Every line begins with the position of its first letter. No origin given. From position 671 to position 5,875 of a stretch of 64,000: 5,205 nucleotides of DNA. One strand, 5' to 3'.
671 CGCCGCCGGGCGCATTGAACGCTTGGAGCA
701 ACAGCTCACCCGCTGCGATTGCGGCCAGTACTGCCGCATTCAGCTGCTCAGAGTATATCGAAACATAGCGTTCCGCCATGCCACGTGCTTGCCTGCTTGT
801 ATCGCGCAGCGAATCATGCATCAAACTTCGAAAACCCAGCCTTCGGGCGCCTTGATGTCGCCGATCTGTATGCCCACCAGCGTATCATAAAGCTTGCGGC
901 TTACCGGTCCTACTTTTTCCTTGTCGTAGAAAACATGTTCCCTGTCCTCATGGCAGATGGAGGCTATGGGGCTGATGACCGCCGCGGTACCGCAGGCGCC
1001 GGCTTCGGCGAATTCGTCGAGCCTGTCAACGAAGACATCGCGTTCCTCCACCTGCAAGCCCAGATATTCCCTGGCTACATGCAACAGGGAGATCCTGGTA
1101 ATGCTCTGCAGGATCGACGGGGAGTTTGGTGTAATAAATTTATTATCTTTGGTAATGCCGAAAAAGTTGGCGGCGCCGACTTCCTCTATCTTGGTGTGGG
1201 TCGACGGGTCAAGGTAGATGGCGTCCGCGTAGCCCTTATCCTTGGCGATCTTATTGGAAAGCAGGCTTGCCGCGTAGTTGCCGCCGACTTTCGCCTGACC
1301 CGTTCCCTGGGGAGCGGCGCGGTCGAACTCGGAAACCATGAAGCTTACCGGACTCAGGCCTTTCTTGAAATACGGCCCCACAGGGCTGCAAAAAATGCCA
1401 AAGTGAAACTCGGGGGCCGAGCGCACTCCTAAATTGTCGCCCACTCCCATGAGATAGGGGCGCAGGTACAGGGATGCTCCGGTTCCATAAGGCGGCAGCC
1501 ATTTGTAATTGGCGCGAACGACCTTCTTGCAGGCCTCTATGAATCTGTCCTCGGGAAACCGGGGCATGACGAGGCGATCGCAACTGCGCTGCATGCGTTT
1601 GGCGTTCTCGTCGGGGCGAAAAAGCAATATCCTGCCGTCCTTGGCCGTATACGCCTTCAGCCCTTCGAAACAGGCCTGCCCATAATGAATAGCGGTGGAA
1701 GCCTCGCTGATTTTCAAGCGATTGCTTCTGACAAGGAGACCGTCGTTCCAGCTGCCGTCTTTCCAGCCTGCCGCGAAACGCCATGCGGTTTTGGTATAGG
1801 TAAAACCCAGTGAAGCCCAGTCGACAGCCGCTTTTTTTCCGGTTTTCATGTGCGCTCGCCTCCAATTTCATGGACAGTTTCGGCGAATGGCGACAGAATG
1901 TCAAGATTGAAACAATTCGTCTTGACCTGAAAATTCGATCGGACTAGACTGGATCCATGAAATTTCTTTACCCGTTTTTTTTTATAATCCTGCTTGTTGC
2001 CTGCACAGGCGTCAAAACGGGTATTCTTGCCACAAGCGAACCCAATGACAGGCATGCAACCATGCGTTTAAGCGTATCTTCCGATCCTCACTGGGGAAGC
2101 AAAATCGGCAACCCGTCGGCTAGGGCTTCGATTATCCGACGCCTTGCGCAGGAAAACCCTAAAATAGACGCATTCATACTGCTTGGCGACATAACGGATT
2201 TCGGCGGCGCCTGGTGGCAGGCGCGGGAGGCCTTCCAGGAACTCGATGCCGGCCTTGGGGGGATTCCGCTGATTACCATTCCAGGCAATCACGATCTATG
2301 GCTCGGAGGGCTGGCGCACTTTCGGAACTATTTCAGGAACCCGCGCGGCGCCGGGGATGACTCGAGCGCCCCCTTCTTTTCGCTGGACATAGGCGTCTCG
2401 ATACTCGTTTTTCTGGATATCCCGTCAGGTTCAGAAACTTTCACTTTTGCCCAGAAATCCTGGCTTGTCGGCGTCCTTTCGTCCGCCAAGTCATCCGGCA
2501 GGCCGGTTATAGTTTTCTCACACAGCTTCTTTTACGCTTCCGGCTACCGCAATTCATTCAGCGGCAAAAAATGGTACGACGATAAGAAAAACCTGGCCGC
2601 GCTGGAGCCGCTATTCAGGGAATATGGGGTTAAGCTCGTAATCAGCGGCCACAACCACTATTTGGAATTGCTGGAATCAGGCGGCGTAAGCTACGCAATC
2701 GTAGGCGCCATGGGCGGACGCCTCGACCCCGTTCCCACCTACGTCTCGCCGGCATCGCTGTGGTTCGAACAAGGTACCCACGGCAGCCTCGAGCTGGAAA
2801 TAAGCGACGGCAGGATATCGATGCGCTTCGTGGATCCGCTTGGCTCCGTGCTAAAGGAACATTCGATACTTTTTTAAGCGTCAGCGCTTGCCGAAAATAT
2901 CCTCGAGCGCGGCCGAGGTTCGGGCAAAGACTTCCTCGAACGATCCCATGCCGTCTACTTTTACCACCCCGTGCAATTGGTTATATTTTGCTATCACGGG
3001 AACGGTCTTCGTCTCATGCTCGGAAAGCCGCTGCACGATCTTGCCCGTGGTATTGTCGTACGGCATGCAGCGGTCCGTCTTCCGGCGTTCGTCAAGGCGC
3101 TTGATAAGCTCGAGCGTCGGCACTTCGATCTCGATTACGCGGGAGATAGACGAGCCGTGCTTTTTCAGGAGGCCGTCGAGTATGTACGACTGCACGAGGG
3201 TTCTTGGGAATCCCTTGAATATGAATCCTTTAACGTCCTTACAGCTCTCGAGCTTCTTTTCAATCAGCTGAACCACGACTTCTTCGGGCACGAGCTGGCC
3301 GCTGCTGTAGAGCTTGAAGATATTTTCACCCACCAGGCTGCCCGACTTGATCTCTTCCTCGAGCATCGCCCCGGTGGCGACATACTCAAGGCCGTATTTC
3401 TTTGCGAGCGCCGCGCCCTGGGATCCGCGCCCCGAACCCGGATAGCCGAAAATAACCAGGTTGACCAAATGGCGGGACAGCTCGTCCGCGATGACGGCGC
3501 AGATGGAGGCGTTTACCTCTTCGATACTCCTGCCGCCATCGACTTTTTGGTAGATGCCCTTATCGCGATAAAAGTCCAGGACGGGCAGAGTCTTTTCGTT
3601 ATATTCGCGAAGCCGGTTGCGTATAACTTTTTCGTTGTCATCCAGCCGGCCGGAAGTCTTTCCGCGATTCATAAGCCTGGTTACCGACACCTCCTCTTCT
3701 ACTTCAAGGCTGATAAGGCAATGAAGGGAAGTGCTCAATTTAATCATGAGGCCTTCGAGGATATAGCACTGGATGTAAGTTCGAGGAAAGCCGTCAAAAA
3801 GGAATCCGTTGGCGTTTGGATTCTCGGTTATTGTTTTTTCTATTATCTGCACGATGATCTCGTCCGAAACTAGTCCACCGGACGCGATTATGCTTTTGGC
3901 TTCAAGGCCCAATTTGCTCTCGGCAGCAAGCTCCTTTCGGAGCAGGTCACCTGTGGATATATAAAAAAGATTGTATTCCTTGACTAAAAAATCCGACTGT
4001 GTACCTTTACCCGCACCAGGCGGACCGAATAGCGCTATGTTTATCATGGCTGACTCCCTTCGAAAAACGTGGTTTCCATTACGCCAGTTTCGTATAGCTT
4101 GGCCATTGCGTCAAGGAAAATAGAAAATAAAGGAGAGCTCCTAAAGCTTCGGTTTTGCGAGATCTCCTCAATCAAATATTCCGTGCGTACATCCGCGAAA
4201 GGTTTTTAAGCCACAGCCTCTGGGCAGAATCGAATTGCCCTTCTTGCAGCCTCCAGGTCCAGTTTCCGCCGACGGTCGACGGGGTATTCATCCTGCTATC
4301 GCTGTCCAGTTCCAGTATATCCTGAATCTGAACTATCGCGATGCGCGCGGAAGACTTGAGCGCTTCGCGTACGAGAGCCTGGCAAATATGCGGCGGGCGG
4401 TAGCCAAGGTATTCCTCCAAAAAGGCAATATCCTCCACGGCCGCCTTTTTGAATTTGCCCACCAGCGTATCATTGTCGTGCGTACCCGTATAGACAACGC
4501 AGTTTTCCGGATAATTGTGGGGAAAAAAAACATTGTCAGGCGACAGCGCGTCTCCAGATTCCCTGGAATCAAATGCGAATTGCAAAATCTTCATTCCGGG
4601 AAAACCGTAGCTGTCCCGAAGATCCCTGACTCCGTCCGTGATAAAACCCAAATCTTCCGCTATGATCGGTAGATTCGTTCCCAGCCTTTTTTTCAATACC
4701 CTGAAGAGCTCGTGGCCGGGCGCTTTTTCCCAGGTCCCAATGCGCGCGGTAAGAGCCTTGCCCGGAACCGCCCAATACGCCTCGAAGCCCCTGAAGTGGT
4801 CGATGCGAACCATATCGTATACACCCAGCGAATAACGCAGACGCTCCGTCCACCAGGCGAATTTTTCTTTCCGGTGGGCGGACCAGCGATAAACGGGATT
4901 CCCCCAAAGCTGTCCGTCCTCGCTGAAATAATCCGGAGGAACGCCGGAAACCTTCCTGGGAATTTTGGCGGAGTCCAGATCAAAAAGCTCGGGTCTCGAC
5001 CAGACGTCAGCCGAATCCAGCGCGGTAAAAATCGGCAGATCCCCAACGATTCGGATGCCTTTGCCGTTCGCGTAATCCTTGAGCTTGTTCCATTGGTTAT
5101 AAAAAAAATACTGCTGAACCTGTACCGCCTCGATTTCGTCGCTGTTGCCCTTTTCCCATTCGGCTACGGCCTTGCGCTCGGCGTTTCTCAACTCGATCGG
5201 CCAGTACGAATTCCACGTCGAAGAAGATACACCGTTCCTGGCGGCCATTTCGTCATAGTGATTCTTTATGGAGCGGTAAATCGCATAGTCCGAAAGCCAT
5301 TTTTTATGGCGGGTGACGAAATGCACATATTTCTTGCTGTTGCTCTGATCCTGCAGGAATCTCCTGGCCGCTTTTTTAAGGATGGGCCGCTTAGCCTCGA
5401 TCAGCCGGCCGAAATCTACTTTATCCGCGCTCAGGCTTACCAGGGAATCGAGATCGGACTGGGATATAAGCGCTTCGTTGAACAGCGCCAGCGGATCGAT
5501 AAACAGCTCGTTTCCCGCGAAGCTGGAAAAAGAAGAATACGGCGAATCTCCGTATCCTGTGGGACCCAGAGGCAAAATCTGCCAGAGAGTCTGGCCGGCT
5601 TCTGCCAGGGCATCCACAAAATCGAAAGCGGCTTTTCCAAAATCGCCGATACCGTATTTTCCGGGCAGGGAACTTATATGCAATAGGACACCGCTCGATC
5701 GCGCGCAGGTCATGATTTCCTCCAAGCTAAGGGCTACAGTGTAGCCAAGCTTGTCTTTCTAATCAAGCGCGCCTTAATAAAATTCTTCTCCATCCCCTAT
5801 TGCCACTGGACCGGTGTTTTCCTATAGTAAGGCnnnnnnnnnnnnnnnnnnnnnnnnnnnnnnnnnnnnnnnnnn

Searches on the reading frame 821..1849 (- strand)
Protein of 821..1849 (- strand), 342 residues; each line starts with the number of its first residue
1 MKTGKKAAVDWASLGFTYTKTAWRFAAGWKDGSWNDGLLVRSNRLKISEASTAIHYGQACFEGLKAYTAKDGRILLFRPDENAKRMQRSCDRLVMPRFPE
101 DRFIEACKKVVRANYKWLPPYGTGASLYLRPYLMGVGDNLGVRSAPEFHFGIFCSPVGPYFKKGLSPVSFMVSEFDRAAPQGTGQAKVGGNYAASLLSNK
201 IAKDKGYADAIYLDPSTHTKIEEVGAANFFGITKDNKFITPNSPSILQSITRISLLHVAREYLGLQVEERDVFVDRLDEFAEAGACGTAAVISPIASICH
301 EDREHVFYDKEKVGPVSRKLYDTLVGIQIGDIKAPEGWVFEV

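Call 57: search_protein_families(library=pfam, proteins=[window:821-1849:-])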
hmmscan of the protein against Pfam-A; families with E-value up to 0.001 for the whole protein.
window:821-1849:- (342 aa): 1 family
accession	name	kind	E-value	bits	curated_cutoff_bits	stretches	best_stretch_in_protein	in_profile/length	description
PF01063.24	Aminotran_4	-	2.2e-34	119.7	28.5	1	60-298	2-223/223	Amino-transferase class IV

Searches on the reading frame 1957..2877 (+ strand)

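Call 57: search_protein_families(library=pfam, proteins=[window:1957-2877:+])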
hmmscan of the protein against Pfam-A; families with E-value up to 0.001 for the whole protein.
window:1957-2877:+ (306 aa): 2 families
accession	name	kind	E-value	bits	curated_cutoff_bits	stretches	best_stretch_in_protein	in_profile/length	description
PF00149.33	Metallophos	-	2.5e-18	67.6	21.5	1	36-235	1-190/191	Calcineurin-like phosphoesterase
PF12850.12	Metallophos_2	-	4e-07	30.6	27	1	36-263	1-147/154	Calcineurin-like phosphoesterase superfamily domain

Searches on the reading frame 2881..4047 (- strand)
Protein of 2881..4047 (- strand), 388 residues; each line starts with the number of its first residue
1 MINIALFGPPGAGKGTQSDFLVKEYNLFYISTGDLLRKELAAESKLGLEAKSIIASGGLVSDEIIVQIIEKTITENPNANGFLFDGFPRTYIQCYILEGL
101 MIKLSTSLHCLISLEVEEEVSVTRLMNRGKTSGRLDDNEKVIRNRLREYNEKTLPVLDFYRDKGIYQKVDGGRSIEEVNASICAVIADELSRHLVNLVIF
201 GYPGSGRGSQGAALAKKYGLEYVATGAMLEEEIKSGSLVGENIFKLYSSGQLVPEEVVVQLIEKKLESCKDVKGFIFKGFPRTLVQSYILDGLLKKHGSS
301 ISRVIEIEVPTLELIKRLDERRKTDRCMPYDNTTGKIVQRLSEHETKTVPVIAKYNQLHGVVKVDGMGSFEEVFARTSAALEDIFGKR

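Call 57: search_protein_families(library=pfam, proteins=[window:2881-4047:-])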
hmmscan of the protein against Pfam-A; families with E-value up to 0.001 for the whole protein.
window:2881-4047:- (388 aa): 4 families
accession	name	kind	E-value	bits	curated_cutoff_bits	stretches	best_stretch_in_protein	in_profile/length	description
PF00406.28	ADK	-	4.6e-85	283.7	26.8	2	6-164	1-150/151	Adenylate kinase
PF13207.12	AAA_17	-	2.6e-50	170.7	27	2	7-143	1-136/136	AAA domain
PF13238.12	AAA_18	-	5.7e-12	46.6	29.4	1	4-139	1-122/128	AAA domain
PF02224.24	Cytidylate_kin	-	1.3e-05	25.4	26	0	4-38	1-35/211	Cytidylate kinase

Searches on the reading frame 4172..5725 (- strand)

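Call 57: search_protein_families(library=pfam, proteins=[window:4172-5725:-])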
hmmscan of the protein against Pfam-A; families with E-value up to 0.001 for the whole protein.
window:4172-5725:- (517 aa): 1 family
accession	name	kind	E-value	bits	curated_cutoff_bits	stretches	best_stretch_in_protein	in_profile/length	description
PF02446.23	Glyco_hydro_77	-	1.3e-168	562.2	25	1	15-498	1-464/465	4-alpha-glucanotransferase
